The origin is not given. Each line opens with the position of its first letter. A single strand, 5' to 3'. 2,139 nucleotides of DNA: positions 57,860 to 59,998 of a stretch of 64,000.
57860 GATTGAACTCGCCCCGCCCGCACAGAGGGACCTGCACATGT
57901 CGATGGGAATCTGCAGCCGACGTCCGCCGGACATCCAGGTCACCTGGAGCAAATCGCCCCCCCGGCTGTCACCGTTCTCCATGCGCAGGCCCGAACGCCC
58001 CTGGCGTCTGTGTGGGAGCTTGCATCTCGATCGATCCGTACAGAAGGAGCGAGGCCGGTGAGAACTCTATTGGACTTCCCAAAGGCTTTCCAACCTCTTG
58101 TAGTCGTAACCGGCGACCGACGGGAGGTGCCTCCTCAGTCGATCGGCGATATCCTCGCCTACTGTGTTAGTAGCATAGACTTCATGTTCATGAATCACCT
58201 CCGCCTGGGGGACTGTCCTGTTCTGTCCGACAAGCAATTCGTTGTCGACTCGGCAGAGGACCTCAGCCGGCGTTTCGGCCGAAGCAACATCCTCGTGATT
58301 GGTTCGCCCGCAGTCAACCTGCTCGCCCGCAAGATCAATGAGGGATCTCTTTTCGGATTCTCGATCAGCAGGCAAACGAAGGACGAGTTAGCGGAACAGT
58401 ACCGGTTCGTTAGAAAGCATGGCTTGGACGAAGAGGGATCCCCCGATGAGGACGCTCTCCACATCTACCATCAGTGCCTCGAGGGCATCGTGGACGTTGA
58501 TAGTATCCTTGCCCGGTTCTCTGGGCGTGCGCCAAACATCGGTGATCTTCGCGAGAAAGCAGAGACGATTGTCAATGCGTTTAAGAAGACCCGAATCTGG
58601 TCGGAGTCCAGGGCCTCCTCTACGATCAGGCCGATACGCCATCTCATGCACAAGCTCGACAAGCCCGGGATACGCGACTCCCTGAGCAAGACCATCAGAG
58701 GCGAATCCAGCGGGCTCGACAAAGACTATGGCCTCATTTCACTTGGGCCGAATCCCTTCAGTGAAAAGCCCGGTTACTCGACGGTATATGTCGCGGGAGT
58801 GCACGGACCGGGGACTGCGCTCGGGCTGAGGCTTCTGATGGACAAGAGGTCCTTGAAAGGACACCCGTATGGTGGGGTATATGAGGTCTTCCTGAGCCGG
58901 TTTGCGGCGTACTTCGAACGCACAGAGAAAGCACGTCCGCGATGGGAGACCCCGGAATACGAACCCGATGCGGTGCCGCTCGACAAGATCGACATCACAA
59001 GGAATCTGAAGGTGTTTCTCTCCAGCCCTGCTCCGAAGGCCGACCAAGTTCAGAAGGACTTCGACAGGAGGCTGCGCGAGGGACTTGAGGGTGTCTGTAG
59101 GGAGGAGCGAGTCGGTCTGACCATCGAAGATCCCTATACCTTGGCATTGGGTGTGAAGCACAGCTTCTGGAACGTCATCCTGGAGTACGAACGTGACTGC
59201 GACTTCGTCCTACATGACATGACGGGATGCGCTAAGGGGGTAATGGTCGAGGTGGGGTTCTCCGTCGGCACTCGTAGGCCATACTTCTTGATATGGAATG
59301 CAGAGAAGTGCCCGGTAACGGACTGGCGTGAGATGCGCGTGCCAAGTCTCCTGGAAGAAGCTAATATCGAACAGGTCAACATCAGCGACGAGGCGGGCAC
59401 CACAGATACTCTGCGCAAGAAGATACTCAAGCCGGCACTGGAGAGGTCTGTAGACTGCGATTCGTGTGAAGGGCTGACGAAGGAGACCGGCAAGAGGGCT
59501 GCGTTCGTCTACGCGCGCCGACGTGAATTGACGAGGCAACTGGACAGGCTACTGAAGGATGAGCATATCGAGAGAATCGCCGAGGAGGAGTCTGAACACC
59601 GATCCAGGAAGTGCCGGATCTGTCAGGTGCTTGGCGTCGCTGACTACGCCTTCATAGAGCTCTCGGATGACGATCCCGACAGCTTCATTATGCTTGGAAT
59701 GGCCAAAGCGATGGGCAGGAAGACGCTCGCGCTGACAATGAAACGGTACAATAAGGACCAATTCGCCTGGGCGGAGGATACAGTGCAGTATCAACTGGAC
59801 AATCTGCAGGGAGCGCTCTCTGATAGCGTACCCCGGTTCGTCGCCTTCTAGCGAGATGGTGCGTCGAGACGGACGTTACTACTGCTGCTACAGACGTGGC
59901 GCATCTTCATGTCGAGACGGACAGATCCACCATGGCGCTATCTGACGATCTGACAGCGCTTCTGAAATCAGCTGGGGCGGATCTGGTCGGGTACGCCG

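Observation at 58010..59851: Compositionally foreign single-gene island encoding an orphan ~600-aa protein with tandem NDT/TIR-like modules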

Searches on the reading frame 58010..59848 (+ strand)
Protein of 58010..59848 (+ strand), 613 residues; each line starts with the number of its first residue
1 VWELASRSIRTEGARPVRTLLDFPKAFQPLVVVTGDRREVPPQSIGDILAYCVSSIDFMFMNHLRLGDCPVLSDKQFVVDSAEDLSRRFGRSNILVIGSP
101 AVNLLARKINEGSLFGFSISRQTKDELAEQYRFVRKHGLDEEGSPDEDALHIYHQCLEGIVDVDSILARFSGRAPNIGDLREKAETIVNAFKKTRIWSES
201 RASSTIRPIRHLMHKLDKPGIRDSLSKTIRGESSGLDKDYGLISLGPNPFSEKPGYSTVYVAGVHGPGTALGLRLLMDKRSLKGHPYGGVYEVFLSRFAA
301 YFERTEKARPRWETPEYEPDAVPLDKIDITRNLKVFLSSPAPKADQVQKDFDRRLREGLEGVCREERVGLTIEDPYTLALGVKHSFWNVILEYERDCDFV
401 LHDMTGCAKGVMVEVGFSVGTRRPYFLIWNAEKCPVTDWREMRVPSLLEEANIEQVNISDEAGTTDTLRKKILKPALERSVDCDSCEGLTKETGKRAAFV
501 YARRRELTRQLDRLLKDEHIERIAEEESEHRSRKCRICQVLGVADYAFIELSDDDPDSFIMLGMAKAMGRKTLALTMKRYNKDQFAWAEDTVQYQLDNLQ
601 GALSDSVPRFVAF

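Call 4: search_protein_families(library=pfam, proteins=[window:58010-59848:+], max_evalue=10)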
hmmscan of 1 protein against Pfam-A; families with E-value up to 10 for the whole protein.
window:58010-59848:+ (613 aa): 1 family
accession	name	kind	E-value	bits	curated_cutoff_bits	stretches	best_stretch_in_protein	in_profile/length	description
PF05014.21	Nuc_deoxyrib_tr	-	4.3e-06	27.3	28.8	1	395-431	61-99/117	Nucleoside 2-deoxyribosyltransferase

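Call 5: search_protein_families(library=padloc, proteins=[window:58010-59848:+], max_evalue=10)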
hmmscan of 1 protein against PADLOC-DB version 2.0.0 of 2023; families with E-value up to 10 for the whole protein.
window:58010-59848:+ (613 aa): 0 families

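Call 6: search_protein_families(library=ncbifam, proteins=[window:58010-59848:+], max_evalue=10)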
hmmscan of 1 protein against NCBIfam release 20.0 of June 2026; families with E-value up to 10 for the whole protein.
window:58010-59848:+ (613 aa): 1 family
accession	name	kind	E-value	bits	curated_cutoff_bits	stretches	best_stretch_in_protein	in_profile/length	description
TIGR02661.1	MauD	equivalog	0.03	13.8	188.6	1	409-469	61-119/189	methylamine dehydrogenase accessory protein MauD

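Call 7: search_protein_families(library=phrogs, proteins=[window:58010-59848:+], max_evalue=10)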
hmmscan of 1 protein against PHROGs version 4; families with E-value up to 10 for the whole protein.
window:58010-59848:+ (613 aa): 2 families
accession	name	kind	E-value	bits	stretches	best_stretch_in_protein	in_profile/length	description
phrog_3634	-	unknown function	0.0058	17.3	1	525-581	45-100/237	-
phrog_24708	-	unknown function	0.28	12.1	1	124-161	121-156/185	-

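Call 8: search_solved_structures(query=window:58010-59848:+, max_evalue=10, show_alignments=3)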
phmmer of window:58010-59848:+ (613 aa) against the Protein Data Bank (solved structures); distinct sequences matched with E-value up to 10: 5.
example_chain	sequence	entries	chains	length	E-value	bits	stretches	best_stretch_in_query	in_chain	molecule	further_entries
7w5z_6L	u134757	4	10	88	0.28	12.5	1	395-436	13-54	Cytochrome c oxidase subunit 6B-like | Decapping nuclease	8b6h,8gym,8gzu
8bqs_EV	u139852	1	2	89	0.28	12.5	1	395-436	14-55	Decapping nuclease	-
3nvq_A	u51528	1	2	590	0.43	11.9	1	284-363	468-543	Semaphorin-7A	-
2h0a_A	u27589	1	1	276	0.52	11.6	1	348-396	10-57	Transcriptional regulator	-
1xv3_A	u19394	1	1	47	1.6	10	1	462-502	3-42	Penaeidin-4d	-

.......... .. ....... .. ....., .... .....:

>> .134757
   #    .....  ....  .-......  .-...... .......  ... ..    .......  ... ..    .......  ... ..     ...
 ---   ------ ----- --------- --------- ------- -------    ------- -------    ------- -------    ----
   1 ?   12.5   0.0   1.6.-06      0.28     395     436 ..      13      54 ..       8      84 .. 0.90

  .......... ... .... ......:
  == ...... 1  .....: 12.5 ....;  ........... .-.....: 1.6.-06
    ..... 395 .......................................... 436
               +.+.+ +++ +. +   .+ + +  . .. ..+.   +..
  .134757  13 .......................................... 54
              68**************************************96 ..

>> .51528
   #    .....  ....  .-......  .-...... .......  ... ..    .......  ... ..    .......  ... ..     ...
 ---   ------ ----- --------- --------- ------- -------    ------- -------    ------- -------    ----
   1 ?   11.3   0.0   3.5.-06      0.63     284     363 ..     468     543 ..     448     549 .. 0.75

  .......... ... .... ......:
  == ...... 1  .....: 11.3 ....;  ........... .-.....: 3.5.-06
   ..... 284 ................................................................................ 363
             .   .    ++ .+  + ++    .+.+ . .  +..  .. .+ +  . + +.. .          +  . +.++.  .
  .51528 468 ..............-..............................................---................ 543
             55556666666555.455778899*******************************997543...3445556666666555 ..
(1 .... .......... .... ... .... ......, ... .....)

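Call 9: find_homologous_proteins(query=window:58010-59848:+, max_evalue=0.001)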
Query window:58010-59848:+ (613 aa): 64 proteins with E <= 0.001 among 8000 candidates.
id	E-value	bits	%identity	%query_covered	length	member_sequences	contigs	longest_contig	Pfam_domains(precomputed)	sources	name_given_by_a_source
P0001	0.0e+0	1368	100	97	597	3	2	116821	PF05014.22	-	-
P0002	1.5e-202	692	53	97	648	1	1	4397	-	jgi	jgi:hypothetical protein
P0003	8.1e-200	683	53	97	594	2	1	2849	-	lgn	-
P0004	1.0e-193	663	51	97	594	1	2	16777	-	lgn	-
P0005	5.9e-193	660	50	97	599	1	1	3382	-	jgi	jgi:hypothetical protein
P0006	7.9e-192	657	52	97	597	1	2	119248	-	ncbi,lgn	-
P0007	2.4e-191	655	53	96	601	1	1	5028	-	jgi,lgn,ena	-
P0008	3.2e-191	655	50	97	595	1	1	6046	-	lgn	-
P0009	5.8e-189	647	50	97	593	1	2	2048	-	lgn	-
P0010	8.4e-187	640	51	97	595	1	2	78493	-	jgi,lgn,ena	jgi:hypothetical protein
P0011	1.8e-182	626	51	97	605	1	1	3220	-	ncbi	-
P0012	2.7e-182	625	50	97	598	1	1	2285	-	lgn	-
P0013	4.6e-182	624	48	100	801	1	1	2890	PF13391.13,PF01844.30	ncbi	-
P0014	5.7e-182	624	50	97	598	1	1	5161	-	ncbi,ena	-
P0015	4.3e-180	618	50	97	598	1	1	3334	PF05014.22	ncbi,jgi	jgi:nucleoside 2-deoxyribosyltransferase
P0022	3.1e-171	589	46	97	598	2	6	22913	-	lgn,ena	-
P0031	2.3e-140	487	51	75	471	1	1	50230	-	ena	-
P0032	8.7e-132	458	47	79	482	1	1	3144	-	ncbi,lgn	-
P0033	3.7e-128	446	52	65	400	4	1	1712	PF05014.22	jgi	jgi:nucleoside 2-deoxyribosyltransferase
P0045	2.6e-45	173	37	50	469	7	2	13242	PF13560.13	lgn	-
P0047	2.1e-44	170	35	50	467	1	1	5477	PF01381.29,PF13560.13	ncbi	-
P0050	2.8e-40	156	37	53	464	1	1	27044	PF01381.29,PF13560.13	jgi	jgi:DNA-binding XRE family transcriptional regulator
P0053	3.3e-38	149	36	49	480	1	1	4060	PF01381.29,PF13560.13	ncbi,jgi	jgi:transcriptional regulator with XRE-family HTH domain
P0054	4.0e-38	149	33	50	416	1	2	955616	PF01381.29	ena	-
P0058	7.0e-36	142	35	50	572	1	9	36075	PF00656.28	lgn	-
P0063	2.1e-22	97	30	48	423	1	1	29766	PF01381.29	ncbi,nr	ncbi:helix-turn-helix domain-containing protein [bacterium]|nr:helix-turn-helix domain-containing pr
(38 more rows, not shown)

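Call 20: find_encoding_contigs(protein=P0001, flank=10000, max_places=4)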
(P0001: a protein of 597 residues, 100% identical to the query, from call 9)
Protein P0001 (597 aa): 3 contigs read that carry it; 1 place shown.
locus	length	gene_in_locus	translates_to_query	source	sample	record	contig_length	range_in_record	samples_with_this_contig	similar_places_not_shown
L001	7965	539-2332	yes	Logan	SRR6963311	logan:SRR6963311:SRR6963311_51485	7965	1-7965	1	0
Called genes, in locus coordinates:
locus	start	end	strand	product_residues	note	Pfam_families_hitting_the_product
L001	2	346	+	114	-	?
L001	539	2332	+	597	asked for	PF05014:Nuc_deoxyrib_tr (faint)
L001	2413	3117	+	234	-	PF13237:Fer4_10 (faint), PF13484:Fer4_16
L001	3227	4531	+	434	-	PF01408:GFO_IDH_MocA, PF22725:GFO_IDH_MocA_C3 (faint), PF19051:GFO_IDH_MocA_C2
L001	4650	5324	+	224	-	PF01965:DJ-1_PfpI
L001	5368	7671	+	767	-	PF02449:Glyco_hydro_42 (weak)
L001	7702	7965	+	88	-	?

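Call 21: find_encoding_contigs(protein=P0006, flank=10000, max_places=3)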
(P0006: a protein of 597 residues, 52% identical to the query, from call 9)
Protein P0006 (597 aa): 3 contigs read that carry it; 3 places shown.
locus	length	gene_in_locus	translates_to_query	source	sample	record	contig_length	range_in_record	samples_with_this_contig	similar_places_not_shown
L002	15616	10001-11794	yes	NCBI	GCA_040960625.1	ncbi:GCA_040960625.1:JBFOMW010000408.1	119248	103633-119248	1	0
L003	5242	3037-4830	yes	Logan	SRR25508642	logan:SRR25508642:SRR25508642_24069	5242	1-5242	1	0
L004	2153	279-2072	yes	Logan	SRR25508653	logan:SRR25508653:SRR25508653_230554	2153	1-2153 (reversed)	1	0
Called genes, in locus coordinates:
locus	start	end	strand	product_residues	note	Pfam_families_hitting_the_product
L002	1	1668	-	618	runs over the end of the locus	PF13509:S1_2 (faint), PF00575:S1, PF21710:Spt6_S1 (faint), PF17092:PCB_OB (faint), PF00575:S1, PF23459:S1_RRP5, PF00575:S1, PF23459:S1_RRP5 (weak)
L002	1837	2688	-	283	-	PF02401:LYTB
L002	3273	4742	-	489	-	PF00089:Trypsin, PF13365:Trypsin_2, PF00595:PDZ, PF13180:PDZ_2, PF17820:PDZ_6, PF00595:PDZ, PF13180:PDZ_2, PF17820:PDZ_6, +2 more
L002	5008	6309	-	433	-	PF01408:GFO_IDH_MocA, PF22725:GFO_IDH_MocA_C3 (weak)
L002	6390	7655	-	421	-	PF01408:GFO_IDH_MocA, PF22725:GFO_IDH_MocA_C3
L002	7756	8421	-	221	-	PF06439:3keto-disac_hyd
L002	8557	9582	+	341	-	PF05096:Glu_cyclase_2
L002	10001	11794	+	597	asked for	-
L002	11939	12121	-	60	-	-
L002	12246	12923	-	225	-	PF01553:Acyltransferase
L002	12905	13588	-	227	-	PF02224:Cytidylate_kin, PF13189:Cytidylate_kin2 (weak), PF13238:AAA_18 (faint), PF13671:AAA_33 (faint)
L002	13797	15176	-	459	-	PF01590:GAF, PF13185:GAF_2, PF13492:GAF_3, PF07228:SpoIIE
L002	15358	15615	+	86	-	?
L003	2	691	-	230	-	?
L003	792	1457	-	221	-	PF06439:3keto-disac_hyd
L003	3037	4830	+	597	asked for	-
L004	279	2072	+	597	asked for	-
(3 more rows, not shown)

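Call 22: find_encoding_contigs(protein=P0010, flank=10000, max_places=3)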
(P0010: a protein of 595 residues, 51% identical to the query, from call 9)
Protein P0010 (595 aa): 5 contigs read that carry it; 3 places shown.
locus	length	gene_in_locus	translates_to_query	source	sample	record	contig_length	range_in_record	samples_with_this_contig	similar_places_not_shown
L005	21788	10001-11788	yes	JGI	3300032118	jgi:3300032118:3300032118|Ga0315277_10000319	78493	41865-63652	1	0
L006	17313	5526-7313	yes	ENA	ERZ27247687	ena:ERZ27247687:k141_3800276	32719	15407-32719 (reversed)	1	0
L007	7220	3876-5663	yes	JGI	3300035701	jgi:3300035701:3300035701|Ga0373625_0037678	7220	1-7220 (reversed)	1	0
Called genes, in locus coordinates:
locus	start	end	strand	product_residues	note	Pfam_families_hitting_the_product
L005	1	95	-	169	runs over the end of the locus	PF09858:DUF2085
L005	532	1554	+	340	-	PF07478:Dala_Dala_lig_C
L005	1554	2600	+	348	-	PF02655:ATP-grasp_3 (weak), PF08443:RimK (faint), PF07478:Dala_Dala_lig_C, PF13535:ATP-grasp_4 (weak)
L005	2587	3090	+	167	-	PF00583:Acetyltransf_1, PF13673:Acetyltransf_10, PF13508:Acetyltransf_7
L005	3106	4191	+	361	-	PF04055:Radical_SAM, PF12544:LAM_C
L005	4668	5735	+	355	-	-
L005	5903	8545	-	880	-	PF00069:Pkinase, PF07714:PK_Tyr_Ser-Thr, PF03109:ABC1 (weak), PF26549:Tricorn_N, PF07676:PD40 (weak), PF26549:Tricorn_N, PF26550:Tricorn_2nd (weak), PF07676:PD40 (weak), +7 more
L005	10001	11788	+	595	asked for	-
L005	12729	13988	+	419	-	PF13701:DDE_Tnp_1_4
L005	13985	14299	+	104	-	-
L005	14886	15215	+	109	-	PF02771:Acyl-CoA_dh_N, PF08028:Acyl-CoA_dh_2 (weak), PF00441:Acyl-CoA_dh_1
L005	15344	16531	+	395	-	PF00108:Thiolase_N, PF02803:Thiolase_C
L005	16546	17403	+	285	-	PF02737:3HCDH_N, PF00725:3HCDH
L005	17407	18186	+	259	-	PF00378:ECH_1, PF16113:ECH_2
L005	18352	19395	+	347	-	PF13565:HTH_32, PF13683:rve_3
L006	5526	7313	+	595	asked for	-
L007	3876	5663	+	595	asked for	-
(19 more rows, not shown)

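Call 23: find_encoding_contigs(protein=P0022, flank=10000, max_places=3)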
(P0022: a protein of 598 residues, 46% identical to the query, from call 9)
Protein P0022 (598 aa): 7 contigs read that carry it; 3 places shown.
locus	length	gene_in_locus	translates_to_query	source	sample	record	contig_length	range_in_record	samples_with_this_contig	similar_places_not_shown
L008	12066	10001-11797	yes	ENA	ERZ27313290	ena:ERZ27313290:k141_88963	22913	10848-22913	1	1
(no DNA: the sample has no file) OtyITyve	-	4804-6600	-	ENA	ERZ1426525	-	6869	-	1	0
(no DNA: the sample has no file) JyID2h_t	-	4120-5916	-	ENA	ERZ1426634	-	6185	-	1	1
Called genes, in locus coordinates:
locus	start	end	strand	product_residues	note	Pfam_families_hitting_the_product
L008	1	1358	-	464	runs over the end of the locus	PF06050:HGD-D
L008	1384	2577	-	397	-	PF06050:HGD-D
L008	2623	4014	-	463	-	PF06050:HGD-D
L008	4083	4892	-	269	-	PF01869:BcrAD_BadFG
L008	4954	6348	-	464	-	PF06050:HGD-D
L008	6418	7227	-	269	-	PF01869:BcrAD_BadFG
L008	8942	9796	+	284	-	PF01590:GAF (faint), PF13185:GAF_2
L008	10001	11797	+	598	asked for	-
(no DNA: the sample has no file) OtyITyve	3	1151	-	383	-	?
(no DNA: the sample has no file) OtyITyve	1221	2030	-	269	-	PF01869:BcrAD_BadFG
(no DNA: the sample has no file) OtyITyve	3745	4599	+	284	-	PF01590:GAF (faint), PF13185:GAF_2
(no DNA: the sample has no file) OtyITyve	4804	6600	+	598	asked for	-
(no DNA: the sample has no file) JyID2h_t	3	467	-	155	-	?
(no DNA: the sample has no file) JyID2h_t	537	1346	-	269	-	PF01869:BcrAD_BadFG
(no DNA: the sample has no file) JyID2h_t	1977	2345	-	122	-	-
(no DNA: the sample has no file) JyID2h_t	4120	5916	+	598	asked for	-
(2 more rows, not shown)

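Call 27: find_encoding_contigs(protein=P0058, flank=10000, max_places=3)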
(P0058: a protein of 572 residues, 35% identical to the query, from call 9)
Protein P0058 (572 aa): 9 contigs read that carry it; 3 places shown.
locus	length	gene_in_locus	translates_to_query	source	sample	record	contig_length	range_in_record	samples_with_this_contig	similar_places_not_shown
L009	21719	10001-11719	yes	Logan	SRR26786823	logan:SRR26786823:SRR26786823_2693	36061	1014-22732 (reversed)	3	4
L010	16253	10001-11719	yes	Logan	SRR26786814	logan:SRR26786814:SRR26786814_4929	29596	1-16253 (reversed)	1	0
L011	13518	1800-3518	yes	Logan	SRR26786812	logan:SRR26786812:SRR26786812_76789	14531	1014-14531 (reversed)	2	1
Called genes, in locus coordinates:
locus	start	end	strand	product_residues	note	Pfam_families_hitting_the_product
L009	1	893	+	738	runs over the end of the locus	PF27730:UCP028589 (weak)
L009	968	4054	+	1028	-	-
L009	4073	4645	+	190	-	-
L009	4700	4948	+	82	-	-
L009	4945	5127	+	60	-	-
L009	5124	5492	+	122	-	-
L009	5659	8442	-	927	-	PF20464:MmeI_N, PF20465:MmeI_hel, PF20473:MmeI_Mtase, PF07669:Eco57I (weak), PF20466:MmeI_TRD (faint)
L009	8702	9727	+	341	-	PF00932:LTD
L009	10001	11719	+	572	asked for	PF00656:Peptidase_C14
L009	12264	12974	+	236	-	-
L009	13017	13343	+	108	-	-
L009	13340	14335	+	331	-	PF13576:Pentapeptide_3 (faint), PF13599:Pentapeptide_4, PF00805:Pentapeptide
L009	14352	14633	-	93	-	-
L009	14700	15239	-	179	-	-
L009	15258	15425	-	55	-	-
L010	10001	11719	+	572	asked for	PF00656:Peptidase_C14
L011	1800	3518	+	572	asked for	PF00656:Peptidase_C14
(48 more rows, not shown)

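Call 28: find_encoding_contigs(protein=P0054, flank=10000, max_places=2)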
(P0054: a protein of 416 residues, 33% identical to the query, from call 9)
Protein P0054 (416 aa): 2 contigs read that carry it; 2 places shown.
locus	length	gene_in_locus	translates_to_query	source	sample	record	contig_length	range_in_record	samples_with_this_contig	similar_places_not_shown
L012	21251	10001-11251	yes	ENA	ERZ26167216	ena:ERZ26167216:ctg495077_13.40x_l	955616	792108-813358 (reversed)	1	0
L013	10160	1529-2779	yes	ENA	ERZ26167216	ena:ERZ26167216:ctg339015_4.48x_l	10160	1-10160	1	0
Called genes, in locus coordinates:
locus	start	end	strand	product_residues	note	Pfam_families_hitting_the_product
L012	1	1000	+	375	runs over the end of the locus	PF02653:BPD_transp_2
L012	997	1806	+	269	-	PF02463:SMC_N (faint), PF00005:ABC_tran, PF13304:AAA_21 (weak), PF12399:BCA_ABC_TP_C (weak)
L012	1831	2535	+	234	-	PF00005:ABC_tran, PF13304:AAA_21 (faint)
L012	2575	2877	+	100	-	PF00547:Urease_gamma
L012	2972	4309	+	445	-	PF03951:Gln-synt_N, PF00120:Gln-synt_C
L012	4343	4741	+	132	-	PF00699:Urease_beta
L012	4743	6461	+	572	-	PF00449:Urease_alpha, PF01979:Amidohydro_1, PF07969:Amidohydro_3 (weak)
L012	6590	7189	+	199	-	PF01730:UreF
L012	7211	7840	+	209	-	PF02492:cobW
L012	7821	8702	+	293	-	PF01774:UreD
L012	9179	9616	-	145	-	-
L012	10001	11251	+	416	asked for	PF01381:HTH_3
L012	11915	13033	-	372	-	-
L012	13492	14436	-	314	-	PF13276:HTH_21, PF00665:rve, PF13683:rve_3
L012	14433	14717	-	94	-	PF01527:HTH_Tnp_1, PF13518:HTH_28 (weak)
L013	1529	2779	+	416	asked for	PF01381:HTH_3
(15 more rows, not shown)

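Call 48: find_encoding_contigs(protein=P0050, flank=8000, max_places=2)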
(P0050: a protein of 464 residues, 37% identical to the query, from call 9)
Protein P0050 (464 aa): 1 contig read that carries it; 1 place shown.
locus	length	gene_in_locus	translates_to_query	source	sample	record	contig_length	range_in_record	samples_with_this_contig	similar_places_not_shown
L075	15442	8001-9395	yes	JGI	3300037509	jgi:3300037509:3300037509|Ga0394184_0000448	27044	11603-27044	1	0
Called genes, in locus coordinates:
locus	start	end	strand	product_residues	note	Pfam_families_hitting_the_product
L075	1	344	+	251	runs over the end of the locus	-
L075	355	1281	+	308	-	PF02374:ArsA_ATPase, PF10609:ParA (weak), PF13614:AAA_31 (weak), PF01656:CbiA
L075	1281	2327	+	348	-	PF01656:CbiA, PF02374:ArsA_ATPase, PF10609:ParA (faint), PF13614:AAA_31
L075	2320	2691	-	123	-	PF01740:STAS, PF13466:STAS_2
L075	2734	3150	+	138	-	PF00072:Response_reg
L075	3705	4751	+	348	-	PF04245:NA37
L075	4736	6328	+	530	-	-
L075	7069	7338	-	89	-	-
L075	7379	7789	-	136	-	-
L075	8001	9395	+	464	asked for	PF01381:HTH_3 (weak), PF13560:HTH_31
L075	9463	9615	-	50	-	-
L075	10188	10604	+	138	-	PF01548:DEDD_Tnp_IS110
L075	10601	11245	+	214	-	PF02371:Transposase_20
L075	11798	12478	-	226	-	PF03551:PadR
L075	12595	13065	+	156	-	-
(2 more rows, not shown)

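Call 49: find_encoding_contigs(protein=P0063, flank=8000, max_places=2)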
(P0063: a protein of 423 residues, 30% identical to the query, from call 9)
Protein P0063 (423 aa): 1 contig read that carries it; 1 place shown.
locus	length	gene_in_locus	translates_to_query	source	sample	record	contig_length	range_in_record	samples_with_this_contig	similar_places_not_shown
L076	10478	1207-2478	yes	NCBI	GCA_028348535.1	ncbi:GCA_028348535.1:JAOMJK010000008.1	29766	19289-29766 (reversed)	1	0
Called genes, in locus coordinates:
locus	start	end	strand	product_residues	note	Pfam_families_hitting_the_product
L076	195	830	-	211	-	PF04542:Sigma70_r2 (weak)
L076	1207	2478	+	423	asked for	PF01381:HTH_3 (weak)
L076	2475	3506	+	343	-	PF00288:GHMP_kinases_N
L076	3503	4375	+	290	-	PF00483:NTP_transferase, PF12804:NTP_transf_3 (weak)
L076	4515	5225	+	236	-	PF07963:N_methyl, PF07596:SBP_bac_10 (faint)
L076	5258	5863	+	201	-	PF00036:EF-hand_1 (faint), PF13405:EF-hand_6 (faint), PF13499:EF-hand_7 (faint), PF13202:EF-hand_5 (faint)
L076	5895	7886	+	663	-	PF13290:CHB_HEX_C_1, PF13287:Fn3_assoc, PF08757:CotH, PF13287:Fn3_assoc, PF13290:CHB_HEX_C_1 (weak)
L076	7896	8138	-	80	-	-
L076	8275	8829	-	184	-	PF05685:Uma2 (faint)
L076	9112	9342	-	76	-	-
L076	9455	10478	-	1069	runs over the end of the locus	PF21305:type_II_gspD_N0, PF03958:Secretin_N, PF00263:Secretin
